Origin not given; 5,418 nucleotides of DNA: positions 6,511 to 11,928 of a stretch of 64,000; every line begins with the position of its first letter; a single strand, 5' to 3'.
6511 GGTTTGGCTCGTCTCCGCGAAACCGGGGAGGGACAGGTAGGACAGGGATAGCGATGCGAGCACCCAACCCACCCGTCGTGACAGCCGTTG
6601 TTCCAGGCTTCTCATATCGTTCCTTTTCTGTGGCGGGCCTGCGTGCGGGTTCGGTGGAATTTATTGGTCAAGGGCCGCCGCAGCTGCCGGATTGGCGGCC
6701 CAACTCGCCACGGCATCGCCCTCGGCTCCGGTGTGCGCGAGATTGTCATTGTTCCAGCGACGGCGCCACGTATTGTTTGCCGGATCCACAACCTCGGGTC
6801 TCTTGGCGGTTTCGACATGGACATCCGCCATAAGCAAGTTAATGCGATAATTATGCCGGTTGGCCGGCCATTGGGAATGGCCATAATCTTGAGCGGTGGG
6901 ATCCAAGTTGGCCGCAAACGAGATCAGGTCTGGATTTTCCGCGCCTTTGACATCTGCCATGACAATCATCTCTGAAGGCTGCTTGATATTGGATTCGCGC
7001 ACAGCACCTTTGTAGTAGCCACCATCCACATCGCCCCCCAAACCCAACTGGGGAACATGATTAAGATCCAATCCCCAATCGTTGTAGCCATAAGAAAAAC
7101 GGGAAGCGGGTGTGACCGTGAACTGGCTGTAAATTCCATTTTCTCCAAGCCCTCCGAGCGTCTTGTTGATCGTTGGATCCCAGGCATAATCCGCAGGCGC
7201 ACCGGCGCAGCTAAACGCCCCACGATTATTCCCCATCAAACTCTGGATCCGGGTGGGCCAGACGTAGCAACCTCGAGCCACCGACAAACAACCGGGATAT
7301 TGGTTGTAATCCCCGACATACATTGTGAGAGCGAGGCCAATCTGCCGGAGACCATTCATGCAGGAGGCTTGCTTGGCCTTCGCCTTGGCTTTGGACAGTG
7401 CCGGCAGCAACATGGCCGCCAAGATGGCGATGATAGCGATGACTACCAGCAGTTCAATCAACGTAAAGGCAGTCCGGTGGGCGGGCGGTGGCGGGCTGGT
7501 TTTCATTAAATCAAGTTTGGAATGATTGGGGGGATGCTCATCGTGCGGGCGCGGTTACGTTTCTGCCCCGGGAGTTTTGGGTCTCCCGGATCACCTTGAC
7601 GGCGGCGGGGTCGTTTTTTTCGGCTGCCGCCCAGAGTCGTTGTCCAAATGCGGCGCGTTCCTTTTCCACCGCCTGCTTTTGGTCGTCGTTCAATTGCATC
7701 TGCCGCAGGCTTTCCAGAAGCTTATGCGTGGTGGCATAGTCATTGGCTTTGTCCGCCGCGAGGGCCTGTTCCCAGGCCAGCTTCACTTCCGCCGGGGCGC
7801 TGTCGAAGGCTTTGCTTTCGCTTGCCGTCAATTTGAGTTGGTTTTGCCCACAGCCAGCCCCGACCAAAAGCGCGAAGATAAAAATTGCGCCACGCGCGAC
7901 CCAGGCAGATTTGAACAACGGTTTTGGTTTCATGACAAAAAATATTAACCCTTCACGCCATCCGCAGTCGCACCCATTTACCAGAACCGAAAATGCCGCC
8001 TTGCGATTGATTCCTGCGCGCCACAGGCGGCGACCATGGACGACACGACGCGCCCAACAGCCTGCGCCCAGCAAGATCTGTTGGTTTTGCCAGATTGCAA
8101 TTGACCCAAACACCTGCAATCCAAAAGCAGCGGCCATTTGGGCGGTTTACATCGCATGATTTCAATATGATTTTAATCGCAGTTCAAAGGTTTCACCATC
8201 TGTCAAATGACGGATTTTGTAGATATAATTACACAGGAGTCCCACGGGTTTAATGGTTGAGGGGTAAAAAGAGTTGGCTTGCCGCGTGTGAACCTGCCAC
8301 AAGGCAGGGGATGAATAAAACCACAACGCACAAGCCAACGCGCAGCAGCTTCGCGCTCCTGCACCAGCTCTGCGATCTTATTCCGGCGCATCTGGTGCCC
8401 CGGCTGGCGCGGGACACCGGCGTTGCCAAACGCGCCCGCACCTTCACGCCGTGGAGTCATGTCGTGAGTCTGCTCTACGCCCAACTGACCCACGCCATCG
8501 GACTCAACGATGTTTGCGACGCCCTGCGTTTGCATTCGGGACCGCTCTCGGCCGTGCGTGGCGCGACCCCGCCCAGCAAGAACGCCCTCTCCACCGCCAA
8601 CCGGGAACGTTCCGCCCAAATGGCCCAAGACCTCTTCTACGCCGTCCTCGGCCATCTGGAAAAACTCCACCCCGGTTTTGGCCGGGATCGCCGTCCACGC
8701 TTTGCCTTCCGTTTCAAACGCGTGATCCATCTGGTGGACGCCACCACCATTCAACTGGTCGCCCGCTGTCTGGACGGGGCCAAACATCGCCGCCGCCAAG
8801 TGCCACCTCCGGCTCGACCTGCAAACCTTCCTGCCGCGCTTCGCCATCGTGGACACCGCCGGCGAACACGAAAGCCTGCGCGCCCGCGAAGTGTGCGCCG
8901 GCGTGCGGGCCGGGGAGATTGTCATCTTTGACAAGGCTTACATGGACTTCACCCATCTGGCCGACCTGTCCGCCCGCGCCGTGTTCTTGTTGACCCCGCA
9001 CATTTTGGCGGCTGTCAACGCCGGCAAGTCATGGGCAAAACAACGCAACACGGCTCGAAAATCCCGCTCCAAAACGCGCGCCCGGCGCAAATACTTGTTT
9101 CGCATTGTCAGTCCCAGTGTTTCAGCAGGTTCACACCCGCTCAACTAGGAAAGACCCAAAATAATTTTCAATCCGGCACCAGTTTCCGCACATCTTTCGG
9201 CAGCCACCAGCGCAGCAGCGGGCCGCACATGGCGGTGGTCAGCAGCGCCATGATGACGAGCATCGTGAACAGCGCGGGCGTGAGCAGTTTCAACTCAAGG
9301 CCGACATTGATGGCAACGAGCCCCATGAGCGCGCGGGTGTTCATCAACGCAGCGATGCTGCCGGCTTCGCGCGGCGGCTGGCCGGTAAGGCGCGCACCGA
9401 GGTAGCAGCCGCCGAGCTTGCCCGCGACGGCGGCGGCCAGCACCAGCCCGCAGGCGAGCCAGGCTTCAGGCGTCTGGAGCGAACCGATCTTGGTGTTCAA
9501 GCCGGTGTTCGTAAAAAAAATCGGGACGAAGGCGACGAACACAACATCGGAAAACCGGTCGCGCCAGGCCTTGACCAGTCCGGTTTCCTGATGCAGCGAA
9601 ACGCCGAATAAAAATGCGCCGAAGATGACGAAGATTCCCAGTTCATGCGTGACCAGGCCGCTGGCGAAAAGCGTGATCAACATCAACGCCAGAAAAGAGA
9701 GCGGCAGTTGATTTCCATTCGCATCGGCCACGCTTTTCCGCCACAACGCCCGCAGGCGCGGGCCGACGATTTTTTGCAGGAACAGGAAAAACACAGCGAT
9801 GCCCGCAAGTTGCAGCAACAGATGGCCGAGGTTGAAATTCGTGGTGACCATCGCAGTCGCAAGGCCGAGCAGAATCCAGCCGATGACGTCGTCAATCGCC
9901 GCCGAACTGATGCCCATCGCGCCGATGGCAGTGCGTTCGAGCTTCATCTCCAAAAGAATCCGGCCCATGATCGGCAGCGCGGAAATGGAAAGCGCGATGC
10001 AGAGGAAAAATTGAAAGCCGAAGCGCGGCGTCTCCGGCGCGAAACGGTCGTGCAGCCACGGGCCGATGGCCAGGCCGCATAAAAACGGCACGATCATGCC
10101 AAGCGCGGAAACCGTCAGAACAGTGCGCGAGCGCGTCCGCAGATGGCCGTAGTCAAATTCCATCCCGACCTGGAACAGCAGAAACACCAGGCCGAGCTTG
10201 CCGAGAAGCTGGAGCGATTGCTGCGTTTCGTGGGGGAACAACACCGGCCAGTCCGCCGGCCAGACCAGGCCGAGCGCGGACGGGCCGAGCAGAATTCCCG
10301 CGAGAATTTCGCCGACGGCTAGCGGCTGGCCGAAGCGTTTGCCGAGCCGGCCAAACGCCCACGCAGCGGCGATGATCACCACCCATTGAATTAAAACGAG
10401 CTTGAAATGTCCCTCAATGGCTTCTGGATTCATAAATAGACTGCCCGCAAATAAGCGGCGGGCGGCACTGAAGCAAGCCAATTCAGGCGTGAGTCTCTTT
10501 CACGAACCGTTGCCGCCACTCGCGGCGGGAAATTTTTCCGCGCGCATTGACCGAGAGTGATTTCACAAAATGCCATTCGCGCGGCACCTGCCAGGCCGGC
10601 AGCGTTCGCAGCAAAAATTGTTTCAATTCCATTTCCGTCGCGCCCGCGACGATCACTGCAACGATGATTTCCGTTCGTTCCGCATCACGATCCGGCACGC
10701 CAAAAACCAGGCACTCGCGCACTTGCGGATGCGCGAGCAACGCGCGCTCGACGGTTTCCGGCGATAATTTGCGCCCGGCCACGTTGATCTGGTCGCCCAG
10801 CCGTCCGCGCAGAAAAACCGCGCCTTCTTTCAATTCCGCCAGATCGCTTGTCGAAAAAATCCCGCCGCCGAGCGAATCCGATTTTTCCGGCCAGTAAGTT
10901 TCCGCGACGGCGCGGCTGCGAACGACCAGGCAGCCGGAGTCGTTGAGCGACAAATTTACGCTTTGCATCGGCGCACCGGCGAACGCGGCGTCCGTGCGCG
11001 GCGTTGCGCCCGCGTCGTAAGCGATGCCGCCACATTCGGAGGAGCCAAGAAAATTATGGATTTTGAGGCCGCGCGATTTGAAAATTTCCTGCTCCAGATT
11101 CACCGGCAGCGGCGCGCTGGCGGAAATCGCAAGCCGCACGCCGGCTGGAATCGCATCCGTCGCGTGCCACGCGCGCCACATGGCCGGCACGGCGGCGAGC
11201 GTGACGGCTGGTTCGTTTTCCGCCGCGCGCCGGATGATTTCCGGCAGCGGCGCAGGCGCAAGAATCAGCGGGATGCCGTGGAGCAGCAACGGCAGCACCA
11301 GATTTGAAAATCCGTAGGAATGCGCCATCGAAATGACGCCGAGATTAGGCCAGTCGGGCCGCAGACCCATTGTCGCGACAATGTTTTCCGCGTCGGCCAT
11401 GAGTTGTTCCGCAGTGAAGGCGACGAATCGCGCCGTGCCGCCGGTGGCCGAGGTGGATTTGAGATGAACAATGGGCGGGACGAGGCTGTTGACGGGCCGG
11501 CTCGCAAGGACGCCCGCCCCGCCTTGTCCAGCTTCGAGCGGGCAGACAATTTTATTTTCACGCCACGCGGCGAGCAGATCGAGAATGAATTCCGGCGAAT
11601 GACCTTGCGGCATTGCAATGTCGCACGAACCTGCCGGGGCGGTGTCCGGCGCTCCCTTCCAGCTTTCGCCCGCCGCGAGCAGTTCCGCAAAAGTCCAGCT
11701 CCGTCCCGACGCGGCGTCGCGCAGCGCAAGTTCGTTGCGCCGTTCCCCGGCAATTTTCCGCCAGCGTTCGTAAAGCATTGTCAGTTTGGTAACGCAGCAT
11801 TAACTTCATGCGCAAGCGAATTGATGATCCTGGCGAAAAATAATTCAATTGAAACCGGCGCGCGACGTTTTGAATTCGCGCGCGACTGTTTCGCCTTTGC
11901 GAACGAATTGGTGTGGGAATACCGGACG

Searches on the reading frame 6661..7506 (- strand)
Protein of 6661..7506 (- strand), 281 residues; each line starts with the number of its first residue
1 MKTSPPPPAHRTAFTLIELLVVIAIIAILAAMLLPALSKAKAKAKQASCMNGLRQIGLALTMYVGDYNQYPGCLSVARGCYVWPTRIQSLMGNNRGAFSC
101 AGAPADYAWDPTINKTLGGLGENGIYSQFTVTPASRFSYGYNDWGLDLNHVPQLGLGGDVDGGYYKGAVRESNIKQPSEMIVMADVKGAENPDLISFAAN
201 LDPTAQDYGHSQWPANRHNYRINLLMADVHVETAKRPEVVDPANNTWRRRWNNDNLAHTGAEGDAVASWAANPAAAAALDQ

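Call 50: search_protein_families(library=pfam, proteins=[window:6661-7506:-], max_evalue=0.0001)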
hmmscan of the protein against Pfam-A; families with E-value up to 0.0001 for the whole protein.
window:6661-7506:- (281 aa): 2 families
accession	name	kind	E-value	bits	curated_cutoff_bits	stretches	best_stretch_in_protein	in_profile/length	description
PF07963.17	N_methyl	-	5.2e-07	29.4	21.2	1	12-34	5-27/27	Prokaryotic N-terminal methylation motif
PF07596.16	SBP_bac_10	-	8.2e-07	29.8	23.3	1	39-72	2-35/268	Protein of unknown function (DUF1559)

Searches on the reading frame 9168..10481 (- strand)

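Call 50: search_protein_families(library=pfam, proteins=[window:9168-10481:-], max_evalue=0.0001)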
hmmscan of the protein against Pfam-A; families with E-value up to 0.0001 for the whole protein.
window:9168-10481:- (437 aa): 1 family
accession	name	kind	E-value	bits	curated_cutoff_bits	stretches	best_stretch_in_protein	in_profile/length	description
PF00999.27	Na_H_Exchanger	-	5.1e-47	160.9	26.2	1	42-427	9-373/375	Sodium/hydrogen exchanger, transmembrane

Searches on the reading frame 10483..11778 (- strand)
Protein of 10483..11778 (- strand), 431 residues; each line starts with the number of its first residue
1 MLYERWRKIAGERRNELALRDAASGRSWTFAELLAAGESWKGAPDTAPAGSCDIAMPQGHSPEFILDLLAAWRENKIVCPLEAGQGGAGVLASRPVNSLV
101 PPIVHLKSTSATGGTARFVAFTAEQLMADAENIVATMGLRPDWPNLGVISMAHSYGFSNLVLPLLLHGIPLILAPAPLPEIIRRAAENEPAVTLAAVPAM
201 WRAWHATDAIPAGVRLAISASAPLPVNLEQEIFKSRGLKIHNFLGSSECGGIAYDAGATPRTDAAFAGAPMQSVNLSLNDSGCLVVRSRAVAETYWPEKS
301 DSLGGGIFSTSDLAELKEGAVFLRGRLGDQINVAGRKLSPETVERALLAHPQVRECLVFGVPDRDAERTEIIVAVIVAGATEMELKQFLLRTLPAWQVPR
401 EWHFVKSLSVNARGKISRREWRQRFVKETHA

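Call 50: search_protein_families(library=pfam, proteins=[window:10483-11778:-], max_evalue=0.0001)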
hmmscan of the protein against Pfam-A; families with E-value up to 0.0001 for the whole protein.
window:10483-11778:- (431 aa): 2 families
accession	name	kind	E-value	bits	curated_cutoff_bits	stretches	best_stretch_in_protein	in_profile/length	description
PF00501.34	AMP-binding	-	5.2e-15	55.6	29.9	1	109-296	170-384/384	AMP-binding enzyme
PF13193.12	AMP-binding_C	-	1.2e-12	49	24.5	1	343-415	2-76/76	AMP-binding enzyme C-terminal domain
